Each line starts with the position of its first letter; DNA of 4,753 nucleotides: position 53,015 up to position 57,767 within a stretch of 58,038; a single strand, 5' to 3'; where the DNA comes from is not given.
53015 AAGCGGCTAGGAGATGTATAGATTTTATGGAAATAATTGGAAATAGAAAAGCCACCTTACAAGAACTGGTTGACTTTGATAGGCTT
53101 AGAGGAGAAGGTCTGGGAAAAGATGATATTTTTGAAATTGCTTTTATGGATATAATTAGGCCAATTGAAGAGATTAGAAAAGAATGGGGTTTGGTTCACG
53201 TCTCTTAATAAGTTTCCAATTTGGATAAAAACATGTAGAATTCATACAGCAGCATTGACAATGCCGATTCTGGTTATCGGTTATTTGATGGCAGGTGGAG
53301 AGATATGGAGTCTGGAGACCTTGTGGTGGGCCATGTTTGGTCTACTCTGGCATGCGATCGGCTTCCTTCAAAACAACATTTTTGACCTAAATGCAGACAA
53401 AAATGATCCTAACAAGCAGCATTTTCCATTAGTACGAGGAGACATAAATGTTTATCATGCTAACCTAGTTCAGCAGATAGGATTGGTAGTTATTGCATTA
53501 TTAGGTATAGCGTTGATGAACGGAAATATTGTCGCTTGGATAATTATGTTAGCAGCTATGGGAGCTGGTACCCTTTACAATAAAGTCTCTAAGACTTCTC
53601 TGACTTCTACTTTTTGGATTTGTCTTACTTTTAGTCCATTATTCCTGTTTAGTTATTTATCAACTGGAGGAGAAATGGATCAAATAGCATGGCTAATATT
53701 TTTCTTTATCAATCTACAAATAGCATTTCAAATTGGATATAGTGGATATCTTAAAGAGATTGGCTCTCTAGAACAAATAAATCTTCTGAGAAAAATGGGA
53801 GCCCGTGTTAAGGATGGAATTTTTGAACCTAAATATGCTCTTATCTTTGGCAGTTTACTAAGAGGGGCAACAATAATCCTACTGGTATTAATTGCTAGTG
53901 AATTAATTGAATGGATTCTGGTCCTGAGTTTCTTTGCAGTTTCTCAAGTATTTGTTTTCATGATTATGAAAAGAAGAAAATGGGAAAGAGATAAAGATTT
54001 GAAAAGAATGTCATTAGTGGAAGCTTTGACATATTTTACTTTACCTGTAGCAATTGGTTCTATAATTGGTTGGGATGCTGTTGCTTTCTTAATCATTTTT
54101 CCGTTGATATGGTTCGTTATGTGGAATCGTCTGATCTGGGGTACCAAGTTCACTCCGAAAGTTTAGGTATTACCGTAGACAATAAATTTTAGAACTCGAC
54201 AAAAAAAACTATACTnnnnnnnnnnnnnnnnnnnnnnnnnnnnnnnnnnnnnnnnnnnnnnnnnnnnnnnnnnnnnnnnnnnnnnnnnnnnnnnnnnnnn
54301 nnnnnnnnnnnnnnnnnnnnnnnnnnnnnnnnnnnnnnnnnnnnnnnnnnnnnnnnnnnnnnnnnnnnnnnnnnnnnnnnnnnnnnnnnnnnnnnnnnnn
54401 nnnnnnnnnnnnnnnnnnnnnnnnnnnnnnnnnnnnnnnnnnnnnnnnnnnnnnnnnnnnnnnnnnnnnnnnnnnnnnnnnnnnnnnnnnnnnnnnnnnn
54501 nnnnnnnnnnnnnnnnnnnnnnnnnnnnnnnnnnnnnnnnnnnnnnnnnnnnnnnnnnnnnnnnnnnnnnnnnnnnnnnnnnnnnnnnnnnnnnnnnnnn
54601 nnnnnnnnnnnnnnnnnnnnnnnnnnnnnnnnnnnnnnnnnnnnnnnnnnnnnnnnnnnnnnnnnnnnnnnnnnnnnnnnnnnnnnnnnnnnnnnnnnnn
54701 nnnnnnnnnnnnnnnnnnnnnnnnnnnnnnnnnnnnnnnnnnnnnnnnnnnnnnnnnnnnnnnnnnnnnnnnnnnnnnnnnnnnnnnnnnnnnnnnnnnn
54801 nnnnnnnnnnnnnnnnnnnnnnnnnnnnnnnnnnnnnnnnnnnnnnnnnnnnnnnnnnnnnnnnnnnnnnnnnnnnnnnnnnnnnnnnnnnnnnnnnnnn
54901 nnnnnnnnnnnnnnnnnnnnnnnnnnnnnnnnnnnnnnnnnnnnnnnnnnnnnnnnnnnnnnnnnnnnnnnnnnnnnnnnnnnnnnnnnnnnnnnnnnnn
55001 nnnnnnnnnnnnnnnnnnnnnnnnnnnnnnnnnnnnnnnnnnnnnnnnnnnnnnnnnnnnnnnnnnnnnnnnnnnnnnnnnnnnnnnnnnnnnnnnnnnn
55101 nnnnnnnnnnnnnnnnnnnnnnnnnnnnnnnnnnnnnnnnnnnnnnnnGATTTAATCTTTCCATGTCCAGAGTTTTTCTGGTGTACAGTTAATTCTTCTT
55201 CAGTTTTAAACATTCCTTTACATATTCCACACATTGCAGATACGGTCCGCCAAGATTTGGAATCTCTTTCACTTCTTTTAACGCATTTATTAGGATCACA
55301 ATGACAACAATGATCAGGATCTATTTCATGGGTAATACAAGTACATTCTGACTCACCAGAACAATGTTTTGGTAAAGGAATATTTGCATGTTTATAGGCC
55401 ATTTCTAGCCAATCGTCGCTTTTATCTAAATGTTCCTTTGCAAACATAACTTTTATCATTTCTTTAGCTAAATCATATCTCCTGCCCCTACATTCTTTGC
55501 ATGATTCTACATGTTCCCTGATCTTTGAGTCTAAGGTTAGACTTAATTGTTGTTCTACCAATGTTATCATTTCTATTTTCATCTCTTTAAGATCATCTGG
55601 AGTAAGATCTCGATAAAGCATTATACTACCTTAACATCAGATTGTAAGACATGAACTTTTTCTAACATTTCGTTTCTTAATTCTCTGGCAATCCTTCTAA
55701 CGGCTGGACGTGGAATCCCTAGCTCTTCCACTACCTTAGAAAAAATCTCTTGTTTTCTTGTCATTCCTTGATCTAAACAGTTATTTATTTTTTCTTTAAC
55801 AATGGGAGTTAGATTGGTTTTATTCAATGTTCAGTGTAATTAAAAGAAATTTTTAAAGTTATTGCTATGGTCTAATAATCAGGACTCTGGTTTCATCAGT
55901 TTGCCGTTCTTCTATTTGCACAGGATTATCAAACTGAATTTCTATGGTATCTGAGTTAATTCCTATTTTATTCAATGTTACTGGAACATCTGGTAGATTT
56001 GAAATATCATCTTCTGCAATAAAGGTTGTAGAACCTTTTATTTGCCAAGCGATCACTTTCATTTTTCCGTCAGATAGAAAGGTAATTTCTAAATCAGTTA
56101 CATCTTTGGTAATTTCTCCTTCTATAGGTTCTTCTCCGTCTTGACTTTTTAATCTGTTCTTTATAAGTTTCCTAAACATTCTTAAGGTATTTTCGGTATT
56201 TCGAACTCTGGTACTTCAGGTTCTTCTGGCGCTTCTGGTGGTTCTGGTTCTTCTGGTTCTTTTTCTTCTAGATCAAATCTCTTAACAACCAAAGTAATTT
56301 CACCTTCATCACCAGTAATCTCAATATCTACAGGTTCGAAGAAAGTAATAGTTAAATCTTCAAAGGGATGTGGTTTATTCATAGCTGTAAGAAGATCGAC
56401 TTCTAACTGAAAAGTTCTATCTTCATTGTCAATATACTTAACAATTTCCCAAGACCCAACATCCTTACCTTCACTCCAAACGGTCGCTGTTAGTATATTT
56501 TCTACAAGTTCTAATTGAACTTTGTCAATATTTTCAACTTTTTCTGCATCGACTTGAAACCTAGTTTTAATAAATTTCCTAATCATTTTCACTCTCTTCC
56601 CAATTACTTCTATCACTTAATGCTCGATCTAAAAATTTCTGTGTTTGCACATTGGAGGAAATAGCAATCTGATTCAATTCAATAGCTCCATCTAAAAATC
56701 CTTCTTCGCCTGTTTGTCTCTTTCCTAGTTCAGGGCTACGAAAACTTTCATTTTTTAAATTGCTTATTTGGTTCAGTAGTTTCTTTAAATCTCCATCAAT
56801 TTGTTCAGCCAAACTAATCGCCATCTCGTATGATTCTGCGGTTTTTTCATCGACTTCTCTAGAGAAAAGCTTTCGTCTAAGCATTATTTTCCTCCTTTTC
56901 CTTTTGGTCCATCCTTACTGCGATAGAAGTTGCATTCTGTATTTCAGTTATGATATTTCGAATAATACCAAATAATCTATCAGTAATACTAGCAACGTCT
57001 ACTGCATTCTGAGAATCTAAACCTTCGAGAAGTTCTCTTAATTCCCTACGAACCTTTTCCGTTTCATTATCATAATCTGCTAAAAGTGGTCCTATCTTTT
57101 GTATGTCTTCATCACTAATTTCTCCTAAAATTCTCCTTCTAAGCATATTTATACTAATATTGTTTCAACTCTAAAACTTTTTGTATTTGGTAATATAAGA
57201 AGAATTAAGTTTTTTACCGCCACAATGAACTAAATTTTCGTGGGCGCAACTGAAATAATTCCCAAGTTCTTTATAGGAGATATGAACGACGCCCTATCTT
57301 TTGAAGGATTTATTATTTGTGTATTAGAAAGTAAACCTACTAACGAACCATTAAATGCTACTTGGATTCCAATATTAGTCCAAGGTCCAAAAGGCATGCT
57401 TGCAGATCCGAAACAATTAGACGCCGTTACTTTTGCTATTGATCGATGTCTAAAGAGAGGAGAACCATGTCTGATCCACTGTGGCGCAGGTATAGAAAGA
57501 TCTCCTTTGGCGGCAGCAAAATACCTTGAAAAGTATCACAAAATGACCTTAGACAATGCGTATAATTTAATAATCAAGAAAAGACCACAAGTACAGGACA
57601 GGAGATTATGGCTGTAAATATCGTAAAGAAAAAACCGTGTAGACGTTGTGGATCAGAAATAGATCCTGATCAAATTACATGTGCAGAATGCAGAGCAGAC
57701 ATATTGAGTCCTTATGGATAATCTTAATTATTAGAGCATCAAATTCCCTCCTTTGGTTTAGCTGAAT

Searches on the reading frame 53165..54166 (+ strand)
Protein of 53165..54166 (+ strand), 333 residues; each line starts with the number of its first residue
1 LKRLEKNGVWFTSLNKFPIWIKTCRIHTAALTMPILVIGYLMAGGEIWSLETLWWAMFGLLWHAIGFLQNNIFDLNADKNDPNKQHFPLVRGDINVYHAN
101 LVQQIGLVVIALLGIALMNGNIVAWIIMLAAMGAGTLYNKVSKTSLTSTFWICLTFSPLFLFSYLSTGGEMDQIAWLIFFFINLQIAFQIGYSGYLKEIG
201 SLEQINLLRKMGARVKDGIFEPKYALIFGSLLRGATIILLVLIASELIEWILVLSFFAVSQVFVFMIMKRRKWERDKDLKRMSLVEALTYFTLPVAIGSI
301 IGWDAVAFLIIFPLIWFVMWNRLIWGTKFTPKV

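Call 51: search_protein_families(library=pfam, proteins=[window:53165-54166:+], max_evalue=0.01)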
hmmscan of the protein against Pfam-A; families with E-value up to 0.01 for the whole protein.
window:53165-54166:+ (333 aa): 1 family
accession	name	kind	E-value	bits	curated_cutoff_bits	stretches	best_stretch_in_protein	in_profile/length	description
PF01040.23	UbiA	-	5.6e-16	59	34.2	1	34-282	3-244/250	UbiA prenyltransferase family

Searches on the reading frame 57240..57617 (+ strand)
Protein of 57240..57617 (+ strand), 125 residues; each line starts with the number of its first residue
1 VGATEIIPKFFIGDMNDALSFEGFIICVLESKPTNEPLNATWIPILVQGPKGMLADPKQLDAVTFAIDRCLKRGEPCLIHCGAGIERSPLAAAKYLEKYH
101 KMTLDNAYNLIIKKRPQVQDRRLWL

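Call 63: find_encoding_contigs(protein=window:57240-57617:+, flank=10000, max_places=2)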
Protein window:57240-57617:+ (125 aa): 2 contigs read that carry it; 2 places shown.
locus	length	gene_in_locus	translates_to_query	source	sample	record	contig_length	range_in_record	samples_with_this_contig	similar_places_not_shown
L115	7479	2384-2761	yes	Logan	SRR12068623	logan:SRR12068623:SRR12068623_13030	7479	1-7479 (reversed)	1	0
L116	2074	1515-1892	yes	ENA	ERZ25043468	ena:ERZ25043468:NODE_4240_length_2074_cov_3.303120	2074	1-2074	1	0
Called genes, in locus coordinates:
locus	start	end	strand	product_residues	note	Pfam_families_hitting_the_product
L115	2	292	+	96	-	?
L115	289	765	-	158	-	-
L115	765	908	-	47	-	-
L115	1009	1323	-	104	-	-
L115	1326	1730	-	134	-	-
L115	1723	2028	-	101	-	-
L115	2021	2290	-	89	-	-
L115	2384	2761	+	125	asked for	PF00782:DSPc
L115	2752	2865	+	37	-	-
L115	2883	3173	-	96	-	-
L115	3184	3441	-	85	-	-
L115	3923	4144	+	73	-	-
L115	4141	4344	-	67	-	-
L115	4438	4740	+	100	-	-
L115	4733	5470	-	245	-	-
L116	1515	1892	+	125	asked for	PF00782:DSPc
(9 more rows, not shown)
